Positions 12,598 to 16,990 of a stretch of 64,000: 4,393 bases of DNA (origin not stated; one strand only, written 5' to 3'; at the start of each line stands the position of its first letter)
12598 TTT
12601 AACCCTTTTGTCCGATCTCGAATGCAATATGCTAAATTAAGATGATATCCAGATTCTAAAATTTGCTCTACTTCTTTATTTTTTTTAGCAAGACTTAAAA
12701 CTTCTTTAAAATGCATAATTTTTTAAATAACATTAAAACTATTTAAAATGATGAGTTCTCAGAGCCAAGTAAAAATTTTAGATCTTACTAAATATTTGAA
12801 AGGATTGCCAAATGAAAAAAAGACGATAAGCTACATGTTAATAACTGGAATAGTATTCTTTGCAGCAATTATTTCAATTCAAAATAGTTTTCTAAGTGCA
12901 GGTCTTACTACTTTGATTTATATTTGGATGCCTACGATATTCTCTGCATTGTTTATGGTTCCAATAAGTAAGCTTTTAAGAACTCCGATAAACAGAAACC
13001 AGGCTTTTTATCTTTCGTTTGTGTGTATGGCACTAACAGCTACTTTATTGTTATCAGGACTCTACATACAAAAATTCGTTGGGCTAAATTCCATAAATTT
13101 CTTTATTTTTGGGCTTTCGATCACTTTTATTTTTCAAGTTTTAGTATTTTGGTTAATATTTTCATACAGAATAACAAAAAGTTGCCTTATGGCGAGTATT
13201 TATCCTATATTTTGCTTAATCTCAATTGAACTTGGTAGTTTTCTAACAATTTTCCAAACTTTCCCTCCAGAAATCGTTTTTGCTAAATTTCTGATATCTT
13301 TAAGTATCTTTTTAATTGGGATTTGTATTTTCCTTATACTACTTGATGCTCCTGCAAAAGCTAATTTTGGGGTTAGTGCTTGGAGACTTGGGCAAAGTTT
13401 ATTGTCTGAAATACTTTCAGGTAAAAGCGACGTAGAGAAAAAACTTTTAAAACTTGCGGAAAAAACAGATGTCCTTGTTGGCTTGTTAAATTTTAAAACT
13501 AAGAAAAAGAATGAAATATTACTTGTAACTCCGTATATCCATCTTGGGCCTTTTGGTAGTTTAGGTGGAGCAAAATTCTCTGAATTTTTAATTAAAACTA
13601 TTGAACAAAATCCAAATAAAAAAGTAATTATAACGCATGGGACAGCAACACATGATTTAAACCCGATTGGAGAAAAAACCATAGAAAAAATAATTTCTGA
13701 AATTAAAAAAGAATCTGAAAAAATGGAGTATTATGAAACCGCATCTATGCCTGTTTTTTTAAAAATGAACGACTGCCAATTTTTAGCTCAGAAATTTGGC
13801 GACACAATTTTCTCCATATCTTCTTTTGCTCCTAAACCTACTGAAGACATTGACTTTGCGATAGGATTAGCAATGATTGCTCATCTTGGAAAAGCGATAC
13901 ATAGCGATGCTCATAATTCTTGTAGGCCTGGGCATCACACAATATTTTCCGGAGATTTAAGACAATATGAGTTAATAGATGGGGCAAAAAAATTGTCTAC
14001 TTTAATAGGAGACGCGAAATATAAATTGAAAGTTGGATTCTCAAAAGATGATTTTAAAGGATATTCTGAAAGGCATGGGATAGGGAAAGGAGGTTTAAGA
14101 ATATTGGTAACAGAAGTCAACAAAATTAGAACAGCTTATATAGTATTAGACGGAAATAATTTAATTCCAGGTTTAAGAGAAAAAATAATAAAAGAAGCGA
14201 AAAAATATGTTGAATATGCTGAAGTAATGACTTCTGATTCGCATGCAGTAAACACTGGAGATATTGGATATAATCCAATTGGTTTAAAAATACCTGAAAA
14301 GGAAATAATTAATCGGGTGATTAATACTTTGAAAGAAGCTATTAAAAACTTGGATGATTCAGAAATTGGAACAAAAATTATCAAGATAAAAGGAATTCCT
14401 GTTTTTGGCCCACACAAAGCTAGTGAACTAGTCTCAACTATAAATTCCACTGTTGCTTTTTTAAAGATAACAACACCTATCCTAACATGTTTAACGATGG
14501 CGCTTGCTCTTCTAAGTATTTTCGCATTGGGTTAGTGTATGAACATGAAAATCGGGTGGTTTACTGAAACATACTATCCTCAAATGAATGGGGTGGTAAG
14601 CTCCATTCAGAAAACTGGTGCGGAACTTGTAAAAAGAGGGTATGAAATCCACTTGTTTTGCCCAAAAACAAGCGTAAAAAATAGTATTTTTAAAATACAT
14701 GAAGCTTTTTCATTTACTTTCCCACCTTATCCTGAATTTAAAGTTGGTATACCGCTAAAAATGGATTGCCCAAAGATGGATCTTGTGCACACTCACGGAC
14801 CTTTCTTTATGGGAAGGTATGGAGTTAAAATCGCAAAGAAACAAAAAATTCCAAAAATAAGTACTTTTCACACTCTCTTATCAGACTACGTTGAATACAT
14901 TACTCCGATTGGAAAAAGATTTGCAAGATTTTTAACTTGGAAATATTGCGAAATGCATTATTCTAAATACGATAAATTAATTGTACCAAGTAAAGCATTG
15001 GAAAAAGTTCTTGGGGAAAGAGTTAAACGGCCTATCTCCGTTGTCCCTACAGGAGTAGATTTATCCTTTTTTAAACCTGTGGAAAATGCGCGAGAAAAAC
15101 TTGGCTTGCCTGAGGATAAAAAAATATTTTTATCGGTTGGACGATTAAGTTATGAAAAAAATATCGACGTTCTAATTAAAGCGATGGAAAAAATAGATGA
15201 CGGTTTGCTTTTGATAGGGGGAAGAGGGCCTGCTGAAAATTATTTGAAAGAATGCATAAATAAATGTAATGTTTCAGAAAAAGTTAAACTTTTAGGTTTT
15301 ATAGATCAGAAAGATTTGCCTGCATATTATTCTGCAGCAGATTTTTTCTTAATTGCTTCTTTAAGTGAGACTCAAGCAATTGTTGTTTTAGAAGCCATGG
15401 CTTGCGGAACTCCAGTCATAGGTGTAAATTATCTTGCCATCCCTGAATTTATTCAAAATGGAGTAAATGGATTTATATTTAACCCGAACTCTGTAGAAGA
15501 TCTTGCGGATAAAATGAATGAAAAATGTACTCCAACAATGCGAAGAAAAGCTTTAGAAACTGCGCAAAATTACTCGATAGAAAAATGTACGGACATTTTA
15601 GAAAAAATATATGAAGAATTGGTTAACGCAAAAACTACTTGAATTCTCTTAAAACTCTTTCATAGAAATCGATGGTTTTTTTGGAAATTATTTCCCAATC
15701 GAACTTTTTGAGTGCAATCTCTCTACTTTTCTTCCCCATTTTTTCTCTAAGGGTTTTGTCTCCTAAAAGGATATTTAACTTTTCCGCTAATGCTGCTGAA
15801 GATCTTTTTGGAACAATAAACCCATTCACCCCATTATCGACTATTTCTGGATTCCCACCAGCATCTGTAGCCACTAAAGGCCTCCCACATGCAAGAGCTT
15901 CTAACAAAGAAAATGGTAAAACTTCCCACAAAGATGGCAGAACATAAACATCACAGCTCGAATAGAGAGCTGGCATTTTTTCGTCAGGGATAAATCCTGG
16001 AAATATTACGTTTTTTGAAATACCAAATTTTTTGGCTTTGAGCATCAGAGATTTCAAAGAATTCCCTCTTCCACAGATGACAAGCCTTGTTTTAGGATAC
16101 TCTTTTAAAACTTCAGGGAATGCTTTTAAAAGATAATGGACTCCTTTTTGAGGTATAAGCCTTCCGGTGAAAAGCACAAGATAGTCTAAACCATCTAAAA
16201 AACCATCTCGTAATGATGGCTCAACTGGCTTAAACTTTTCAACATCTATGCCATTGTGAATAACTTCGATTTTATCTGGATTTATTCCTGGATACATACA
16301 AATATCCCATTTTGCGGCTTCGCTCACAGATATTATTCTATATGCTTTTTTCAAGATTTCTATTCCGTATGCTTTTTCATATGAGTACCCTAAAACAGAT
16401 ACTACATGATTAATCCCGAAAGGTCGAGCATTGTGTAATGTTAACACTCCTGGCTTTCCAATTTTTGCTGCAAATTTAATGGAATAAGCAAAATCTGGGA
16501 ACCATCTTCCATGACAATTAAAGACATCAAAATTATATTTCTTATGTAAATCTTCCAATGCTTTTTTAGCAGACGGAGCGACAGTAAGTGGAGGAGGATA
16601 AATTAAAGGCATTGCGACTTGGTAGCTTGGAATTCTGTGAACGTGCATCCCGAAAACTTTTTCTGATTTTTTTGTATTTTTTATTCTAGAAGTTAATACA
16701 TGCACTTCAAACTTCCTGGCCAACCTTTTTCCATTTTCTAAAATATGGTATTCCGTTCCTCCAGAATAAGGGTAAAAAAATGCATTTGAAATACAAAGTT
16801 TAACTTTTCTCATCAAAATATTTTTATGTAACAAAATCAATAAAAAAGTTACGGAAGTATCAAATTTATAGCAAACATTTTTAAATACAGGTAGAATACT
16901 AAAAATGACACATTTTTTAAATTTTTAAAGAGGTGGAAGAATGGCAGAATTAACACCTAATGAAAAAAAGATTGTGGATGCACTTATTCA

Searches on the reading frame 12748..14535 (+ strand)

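Call 56: search_protein_families(library=pfam, proteins=[window:12748-14535:+], max_evalue=0.0001)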
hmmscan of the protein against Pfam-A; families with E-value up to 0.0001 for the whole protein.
window:12748-14535:+ (595 aa): 1 family
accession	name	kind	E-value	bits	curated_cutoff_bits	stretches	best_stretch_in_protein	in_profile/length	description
PF09843.14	DUF2070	-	1.5e-128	430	30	1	12-586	3-560/561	Predicted membrane protein (DUF2070)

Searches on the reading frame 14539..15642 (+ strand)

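Call 56: search_protein_families(library=pfam, proteins=[window:14539-15642:+], max_evalue=0.0001)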
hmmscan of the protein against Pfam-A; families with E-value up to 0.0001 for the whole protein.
window:14539-15642:+ (367 aa): 6 families
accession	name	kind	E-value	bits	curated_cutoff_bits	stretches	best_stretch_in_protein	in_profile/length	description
PF00534.26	Glycos_transf_1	-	2.4e-43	148.1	26.4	1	182-328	3-154/172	Glycosyl transferases group 1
PF13692.12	Glyco_trans_1_4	-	3.5e-33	115.3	27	1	195-327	2-137/142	Glycosyl transferases group 1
PF13439.12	Glyco_transf_4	-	3.4e-23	83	28.5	1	17-176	2-169/170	Glycosyltransferase Family 4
PF13579.12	Glyco_trans_4_4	-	1.4e-06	29.2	29.7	1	18-171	2-157/158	Glycosyl transferase 4-like domain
PF13524.12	Glyco_trans_1_2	-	3.1e-06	27.6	25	1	226-342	19-125/144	Glycosyl transferase-like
PF20706.3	GT4-conflict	-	8.8e-05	22.1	26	0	177-294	176-309/385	Family 4 Glycosyltransferase in conflict systems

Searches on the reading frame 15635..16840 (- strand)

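Call 56: search_protein_families(library=pfam, proteins=[window:15635-16840:-], max_evalue=0.0001)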
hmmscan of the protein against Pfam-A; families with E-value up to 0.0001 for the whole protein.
window:15635-16840:- (401 aa): 6 families
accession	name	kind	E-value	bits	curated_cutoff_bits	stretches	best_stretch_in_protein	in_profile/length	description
PF00534.26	Glycos_transf_1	-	7.7e-50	169.2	26.4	1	219-374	15-171/172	Glycosyl transferases group 1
PF13692.12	Glyco_trans_1_4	-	1.1e-40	139.6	27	1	221-361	3-142/142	Glycosyl transferases group 1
PF13439.12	Glyco_transf_4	-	3.4e-24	86.2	28.5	1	27-202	2-170/170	Glycosyltransferase Family 4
PF13524.12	Glyco_trans_1_2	-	2.4e-09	37.7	25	1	245-383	9-136/144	Glycosyl transferase-like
PF13579.12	Glyco_trans_4_4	-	1.2e-06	29.4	29.7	1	27-197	1-158/158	Glycosyl transferase 4-like domain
PF20706.3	GT4-conflict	-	9.9e-05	21.9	26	0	216-338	194-324/385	Family 4 Glycosyltransferase in conflict systems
